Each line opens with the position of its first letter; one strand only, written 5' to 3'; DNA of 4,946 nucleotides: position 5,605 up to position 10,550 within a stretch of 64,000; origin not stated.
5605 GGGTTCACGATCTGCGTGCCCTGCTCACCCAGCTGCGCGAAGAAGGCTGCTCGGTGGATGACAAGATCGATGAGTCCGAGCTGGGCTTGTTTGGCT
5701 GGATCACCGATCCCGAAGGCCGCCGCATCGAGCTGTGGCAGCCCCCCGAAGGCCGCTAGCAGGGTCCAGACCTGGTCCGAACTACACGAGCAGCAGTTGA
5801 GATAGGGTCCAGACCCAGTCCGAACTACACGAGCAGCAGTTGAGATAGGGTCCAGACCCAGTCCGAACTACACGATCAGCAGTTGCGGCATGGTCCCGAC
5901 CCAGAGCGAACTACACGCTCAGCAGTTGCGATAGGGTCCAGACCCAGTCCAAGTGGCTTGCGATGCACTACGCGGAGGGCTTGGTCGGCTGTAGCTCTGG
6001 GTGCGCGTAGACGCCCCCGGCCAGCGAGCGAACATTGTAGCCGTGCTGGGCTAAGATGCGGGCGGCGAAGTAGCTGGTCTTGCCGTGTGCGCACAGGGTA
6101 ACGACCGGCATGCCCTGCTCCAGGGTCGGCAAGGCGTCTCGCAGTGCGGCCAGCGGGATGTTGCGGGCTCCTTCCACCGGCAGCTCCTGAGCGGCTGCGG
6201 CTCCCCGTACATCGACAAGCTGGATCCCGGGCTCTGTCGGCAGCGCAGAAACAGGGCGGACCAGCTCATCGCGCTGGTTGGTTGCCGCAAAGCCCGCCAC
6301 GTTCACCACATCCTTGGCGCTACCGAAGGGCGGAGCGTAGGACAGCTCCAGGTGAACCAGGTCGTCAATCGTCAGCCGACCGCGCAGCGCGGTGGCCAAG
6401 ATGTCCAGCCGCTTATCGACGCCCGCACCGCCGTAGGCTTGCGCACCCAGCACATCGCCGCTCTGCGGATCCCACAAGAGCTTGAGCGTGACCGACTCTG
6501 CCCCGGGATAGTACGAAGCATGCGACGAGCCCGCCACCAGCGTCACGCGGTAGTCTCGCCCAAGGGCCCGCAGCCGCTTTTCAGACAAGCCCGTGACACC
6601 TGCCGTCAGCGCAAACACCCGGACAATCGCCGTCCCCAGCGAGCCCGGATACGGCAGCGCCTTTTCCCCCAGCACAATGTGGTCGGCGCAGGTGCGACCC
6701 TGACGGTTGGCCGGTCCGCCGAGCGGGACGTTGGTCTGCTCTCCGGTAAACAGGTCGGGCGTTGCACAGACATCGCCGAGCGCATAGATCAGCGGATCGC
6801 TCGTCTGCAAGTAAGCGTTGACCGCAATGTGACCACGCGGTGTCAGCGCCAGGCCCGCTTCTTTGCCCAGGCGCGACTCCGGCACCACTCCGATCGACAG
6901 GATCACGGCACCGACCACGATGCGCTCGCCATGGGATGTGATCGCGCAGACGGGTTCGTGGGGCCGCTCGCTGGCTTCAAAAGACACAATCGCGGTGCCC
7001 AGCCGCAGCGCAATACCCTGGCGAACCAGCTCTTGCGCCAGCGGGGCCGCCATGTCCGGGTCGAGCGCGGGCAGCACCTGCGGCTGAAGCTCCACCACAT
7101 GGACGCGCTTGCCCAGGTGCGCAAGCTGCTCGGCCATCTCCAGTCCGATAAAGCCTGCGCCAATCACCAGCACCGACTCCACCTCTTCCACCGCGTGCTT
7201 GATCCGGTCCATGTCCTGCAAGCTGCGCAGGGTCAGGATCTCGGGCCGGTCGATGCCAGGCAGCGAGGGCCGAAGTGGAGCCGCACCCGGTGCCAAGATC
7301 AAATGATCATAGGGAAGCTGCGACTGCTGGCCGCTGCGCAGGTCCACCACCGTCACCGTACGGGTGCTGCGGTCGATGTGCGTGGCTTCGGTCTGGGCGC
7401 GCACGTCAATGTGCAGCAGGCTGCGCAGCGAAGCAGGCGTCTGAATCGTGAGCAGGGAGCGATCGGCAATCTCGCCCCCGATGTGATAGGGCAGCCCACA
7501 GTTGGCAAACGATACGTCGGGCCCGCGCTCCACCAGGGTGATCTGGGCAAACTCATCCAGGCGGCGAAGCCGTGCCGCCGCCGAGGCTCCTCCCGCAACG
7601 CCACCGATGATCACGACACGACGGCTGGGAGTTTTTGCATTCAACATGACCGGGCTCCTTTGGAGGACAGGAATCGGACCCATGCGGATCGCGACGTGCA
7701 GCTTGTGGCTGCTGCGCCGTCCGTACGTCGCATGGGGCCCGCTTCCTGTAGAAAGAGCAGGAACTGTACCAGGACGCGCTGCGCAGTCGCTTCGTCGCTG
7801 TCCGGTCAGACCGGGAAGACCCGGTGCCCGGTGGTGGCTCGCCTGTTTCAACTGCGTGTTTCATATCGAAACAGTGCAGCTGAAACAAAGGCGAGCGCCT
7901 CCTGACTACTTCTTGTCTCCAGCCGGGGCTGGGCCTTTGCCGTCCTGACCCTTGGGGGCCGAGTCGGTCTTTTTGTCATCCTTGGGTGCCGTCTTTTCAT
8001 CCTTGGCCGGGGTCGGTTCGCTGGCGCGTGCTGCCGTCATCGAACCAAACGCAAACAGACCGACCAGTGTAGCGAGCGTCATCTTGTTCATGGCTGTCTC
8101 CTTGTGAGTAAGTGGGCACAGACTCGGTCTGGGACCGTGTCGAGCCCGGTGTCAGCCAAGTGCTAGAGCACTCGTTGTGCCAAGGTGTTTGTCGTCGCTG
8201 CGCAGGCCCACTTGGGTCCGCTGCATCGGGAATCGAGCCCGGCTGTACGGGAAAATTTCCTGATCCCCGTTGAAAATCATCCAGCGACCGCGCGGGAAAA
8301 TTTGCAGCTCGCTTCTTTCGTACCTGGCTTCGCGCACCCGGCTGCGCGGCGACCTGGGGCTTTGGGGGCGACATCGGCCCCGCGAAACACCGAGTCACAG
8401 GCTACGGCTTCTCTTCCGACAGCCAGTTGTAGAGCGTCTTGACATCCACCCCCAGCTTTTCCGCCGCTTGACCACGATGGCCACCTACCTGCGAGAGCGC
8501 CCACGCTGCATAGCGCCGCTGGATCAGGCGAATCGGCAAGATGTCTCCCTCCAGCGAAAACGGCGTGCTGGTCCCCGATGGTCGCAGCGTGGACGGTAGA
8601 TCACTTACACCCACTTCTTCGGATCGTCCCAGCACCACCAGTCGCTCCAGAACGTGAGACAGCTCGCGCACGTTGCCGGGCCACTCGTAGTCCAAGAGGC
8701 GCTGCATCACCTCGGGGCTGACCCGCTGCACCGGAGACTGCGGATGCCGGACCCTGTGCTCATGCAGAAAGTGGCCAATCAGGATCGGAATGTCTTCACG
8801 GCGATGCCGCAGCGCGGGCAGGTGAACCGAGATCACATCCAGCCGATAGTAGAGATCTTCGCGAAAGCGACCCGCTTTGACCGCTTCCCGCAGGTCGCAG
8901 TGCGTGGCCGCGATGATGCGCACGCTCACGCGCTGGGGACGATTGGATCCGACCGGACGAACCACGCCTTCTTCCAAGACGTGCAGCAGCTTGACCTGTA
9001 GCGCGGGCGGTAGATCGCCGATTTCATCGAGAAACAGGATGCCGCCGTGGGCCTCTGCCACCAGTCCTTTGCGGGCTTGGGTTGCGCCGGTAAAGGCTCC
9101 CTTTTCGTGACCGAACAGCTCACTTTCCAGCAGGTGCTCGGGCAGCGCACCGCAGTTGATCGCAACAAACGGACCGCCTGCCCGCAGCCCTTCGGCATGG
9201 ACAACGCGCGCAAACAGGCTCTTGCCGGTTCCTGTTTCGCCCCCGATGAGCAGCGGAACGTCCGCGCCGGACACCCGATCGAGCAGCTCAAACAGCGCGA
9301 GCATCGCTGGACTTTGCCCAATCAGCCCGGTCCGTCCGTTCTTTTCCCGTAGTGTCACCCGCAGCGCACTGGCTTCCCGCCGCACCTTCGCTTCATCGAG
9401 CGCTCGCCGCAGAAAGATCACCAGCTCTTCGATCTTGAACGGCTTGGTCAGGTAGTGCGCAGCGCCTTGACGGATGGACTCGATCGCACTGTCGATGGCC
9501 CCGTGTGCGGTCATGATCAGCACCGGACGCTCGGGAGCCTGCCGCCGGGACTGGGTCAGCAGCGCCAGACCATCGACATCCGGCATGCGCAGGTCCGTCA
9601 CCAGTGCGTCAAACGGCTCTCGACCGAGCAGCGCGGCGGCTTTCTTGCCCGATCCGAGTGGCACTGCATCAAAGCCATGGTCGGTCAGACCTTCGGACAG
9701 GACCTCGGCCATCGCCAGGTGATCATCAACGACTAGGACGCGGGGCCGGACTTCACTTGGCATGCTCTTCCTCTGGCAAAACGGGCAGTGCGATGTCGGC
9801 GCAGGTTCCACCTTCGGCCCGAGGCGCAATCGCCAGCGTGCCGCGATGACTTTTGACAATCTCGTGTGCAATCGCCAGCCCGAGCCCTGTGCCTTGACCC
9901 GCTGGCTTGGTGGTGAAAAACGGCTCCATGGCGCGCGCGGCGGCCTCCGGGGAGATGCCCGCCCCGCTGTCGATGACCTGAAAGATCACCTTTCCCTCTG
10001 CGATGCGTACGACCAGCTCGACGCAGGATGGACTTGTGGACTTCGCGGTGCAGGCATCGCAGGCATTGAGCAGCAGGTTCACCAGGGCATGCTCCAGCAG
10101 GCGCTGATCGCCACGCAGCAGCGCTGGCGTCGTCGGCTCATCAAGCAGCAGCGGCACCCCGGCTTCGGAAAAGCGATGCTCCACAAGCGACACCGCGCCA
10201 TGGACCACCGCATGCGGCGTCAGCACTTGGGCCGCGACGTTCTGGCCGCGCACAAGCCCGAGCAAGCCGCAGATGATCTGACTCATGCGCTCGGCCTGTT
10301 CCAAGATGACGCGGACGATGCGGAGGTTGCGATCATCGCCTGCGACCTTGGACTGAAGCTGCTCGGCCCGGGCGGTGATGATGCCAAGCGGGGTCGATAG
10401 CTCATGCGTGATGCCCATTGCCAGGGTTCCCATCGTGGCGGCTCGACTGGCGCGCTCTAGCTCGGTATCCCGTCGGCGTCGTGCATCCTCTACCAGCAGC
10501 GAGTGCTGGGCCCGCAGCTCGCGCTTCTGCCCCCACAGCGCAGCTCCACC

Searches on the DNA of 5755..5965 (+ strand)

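Call 73: search_dna_similar(query=window:5755-5965:+, collection=plasmids, mode=distant, max_evalue=0.001, max_rows=10)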
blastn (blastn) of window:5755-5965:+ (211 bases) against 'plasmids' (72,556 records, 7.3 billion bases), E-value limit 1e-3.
No match.

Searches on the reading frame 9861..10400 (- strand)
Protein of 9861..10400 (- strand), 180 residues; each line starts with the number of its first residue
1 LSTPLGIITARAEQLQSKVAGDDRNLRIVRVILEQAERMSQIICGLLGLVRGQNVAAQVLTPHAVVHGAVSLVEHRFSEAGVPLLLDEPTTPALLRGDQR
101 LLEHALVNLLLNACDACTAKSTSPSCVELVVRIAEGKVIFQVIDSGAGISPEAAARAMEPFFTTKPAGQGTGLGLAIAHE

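Call 54: search_protein_families(library=pfam, max_evalue=0.00001, proteins=[window:9861-10400:-])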
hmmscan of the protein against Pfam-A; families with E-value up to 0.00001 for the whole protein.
window:9861-10400:- (180 aa): 1 family
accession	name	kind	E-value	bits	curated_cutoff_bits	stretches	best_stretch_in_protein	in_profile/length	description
PF02518.31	HATPase_c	-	3e-15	57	26.4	1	97-179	1-81/111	Histidine kinase-, DNA gyrase B-, and HSP90-like ATPase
